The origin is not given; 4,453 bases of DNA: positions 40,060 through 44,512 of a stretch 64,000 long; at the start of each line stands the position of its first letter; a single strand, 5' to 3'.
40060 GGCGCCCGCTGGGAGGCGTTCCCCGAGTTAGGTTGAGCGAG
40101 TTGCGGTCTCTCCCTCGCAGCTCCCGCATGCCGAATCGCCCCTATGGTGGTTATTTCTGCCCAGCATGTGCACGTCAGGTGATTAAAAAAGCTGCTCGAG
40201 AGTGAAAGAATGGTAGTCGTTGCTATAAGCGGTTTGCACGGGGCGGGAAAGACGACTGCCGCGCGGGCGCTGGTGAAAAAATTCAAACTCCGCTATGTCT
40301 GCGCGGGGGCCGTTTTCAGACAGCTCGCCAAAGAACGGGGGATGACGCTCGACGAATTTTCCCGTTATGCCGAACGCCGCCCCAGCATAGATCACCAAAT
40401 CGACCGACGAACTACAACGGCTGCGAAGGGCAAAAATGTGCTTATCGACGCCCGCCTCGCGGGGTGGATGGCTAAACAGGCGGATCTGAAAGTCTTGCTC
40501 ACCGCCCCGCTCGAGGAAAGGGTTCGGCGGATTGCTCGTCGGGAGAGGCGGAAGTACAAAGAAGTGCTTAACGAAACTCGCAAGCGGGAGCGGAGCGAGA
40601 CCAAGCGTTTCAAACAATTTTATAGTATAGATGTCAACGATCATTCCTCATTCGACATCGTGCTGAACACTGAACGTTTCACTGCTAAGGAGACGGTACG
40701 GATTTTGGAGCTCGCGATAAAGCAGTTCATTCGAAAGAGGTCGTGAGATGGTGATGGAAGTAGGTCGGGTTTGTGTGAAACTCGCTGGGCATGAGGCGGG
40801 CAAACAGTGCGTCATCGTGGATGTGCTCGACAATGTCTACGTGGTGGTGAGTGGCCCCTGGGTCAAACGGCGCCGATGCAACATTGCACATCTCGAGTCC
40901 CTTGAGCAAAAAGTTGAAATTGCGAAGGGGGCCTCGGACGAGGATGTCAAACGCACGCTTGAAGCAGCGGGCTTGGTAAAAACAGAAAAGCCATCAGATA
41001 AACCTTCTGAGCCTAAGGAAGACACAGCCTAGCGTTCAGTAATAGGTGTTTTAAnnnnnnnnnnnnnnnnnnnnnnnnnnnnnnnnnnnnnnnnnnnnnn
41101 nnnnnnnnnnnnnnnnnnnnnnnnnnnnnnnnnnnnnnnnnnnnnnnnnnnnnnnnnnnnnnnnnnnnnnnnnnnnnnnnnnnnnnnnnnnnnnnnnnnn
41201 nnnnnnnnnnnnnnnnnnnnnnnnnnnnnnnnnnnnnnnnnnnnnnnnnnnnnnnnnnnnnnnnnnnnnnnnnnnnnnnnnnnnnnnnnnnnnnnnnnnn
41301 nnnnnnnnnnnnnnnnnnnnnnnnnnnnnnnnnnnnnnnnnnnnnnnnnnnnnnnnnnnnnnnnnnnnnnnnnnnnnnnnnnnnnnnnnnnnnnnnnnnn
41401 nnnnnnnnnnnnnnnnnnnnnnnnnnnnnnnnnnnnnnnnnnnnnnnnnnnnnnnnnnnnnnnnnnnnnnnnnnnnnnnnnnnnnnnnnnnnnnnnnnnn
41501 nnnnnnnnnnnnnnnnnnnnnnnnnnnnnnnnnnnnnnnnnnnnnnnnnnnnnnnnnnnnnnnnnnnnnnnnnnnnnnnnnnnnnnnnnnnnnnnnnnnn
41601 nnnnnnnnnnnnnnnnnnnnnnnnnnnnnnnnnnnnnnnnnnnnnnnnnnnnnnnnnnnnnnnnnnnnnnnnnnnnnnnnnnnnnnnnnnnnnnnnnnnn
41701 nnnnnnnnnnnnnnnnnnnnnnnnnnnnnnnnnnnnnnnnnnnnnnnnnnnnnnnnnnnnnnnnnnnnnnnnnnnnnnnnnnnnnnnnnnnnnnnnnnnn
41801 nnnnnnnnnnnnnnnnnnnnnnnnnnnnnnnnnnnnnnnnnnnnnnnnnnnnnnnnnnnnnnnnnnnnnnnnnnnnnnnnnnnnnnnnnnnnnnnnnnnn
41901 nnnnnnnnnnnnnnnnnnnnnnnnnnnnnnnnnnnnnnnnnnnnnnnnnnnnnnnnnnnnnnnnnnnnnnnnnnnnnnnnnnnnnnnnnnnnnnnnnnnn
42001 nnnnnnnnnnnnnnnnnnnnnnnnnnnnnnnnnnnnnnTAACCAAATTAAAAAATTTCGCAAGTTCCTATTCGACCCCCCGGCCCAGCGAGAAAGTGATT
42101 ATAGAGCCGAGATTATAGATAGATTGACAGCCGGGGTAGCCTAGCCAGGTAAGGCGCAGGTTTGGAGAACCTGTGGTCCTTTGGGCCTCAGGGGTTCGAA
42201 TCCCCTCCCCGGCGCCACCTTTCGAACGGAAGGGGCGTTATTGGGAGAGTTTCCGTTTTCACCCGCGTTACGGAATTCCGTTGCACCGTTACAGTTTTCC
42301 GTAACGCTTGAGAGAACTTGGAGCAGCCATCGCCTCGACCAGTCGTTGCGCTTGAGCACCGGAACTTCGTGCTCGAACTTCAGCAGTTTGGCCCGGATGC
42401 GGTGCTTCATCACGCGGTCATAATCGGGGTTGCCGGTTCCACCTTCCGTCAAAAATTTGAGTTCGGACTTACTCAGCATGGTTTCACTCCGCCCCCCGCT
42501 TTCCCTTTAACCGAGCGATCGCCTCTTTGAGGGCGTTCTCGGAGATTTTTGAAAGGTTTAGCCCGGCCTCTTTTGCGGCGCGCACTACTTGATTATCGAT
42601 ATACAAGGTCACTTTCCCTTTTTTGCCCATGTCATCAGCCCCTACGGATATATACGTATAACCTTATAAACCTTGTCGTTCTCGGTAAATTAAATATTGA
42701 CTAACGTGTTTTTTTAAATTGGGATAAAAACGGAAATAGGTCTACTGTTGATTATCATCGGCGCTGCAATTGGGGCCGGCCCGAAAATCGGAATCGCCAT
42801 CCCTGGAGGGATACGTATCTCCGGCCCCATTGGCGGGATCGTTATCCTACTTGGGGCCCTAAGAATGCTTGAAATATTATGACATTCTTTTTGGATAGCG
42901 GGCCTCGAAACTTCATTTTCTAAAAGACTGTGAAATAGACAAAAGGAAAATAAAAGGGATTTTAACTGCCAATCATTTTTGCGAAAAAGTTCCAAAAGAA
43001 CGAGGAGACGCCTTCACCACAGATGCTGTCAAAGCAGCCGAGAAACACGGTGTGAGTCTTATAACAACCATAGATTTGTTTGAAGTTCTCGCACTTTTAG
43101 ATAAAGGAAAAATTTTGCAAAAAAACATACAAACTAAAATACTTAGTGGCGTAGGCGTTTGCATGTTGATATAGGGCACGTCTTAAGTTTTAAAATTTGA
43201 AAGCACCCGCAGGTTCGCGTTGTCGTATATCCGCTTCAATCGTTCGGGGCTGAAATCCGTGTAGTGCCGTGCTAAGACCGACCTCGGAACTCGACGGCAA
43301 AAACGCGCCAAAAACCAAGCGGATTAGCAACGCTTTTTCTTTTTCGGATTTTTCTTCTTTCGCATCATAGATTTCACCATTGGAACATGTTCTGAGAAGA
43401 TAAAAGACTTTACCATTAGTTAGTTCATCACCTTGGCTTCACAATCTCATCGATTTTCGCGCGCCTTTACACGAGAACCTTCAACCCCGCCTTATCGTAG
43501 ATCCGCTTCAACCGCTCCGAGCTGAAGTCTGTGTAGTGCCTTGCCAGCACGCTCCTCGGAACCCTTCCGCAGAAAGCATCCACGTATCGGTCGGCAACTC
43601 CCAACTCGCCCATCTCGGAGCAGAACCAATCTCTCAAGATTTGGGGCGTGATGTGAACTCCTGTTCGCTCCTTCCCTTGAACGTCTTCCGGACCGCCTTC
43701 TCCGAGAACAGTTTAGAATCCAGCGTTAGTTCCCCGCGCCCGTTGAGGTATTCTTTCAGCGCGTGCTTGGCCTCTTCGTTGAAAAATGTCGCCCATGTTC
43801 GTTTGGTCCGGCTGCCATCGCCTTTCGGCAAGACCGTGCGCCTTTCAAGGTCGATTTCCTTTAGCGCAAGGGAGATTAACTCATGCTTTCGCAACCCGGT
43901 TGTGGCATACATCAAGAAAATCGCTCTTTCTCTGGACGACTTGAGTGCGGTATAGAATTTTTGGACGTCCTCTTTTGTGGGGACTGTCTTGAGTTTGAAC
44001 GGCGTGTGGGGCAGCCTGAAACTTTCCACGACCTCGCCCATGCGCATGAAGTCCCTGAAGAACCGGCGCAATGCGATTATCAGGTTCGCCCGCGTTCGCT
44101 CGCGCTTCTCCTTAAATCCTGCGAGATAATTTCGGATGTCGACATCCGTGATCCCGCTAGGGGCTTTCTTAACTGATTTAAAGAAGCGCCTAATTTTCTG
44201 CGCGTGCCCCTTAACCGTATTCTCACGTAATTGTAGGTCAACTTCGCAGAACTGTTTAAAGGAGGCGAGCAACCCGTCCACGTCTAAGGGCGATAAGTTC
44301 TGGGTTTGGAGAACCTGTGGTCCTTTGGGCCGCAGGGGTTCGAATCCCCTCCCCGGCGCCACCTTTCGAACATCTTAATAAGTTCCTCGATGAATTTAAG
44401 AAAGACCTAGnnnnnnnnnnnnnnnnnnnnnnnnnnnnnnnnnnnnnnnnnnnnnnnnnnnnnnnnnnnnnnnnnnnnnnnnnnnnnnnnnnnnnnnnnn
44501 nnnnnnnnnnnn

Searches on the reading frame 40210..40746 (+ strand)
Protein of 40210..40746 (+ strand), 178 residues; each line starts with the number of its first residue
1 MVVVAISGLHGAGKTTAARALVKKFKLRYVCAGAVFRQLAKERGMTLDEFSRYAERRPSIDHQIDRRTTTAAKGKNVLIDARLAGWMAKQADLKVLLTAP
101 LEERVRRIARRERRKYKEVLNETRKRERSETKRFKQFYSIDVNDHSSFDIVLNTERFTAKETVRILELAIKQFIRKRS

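Call 19: search_protein_families(library=pfam, proteins=[window:40210-40746:+], max_evalue=0.01)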
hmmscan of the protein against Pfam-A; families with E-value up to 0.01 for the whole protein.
window:40210-40746:+ (178 aa): 12 families
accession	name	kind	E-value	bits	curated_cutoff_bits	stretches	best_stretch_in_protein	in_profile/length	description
PF13189.12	Cytidylate_kin2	-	3e-23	83.4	28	1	3-155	1-175/176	Cytidylate kinase-like family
PF13238.12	AAA_18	-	1.7e-17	64.5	29.4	1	4-119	1-119/128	AAA domain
PF13207.12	AAA_17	-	1e-15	58.7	27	1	8-116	2-127/136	AAA domain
PF02224.24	Cytidylate_kin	-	2e-09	37.9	26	2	57-136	95-180/211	Cytidylate kinase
PF13671.12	AAA_33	-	2.2e-07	31.7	27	1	3-128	1-137/143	AAA domain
PF13521.12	AAA_28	-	9.2e-05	23.2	27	1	4-83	2-83/164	AAA domain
PF01121.26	CoaE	-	0.0006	20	27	0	3-51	2-49/180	Dephospho-CoA kinase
PF13191.12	AAA_16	-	0.00072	20.5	32.6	1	4-114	27-129/167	AAA ATPase domain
PF00406.28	ADK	-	0.00083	19.9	26.8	1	7-43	2-38/151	Adenylate kinase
PF02223.23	Thymidylate_kin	-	0.00098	19.3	27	0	6-26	1-21/185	Thymidylate kinase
PF01712.25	dNK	-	0.0022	18.2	27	0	5-39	2-34/203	Deoxynucleoside kinase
PF20720.3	nSTAND3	-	0.003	17.7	27.2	0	3-27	19-43/155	Novel STAND NTPase 3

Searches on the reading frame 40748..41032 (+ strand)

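Call 19: search_protein_families(library=pfam, proteins=[window:40748-41032:+], max_evalue=0.01)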
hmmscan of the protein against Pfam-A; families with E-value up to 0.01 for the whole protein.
window:40748-41032:+ (94 aa): 2 families
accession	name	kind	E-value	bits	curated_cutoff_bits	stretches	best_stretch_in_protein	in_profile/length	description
PF00467.35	KOW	-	0.00027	21.1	22.3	1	5-33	1-29/32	KOW motif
PF08869.16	XisI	-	0.0076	17.1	25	1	15-79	25-91/110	XisI protein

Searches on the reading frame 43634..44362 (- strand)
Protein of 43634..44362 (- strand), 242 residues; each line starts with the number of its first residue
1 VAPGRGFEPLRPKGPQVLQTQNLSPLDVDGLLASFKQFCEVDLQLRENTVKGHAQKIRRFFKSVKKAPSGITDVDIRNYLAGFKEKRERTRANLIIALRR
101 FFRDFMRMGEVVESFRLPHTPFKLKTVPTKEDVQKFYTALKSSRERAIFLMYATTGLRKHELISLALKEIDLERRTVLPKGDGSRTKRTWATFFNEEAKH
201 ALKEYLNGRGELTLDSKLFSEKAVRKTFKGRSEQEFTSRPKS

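Call 19: search_protein_families(library=pfam, proteins=[window:43634-44362:-], max_evalue=0.01)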
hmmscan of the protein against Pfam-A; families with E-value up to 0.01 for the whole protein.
window:43634-44362:- (242 aa): 4 families
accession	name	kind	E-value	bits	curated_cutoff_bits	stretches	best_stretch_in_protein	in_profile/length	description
PF00589.27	Phage_integrase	-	1.5e-08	35.1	27.1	1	129-217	4-100/172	Phage integrase family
PF13495.12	Phage_int_SAM_4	-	1.1e-07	32.6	27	1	31-106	1-79/85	Phage integrase, N-terminal SAM-like domain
PF02899.23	Phage_int_SAM_1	-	3.5e-07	30.8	22.3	1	34-106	3-80/83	Phage integrase, N-terminal SAM-like domain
PF22741.1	PTP-NADK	-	0.0046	16.8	27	1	114-152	76-114/163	DSP-PTPase phosphatase fused to NAD+ Kinase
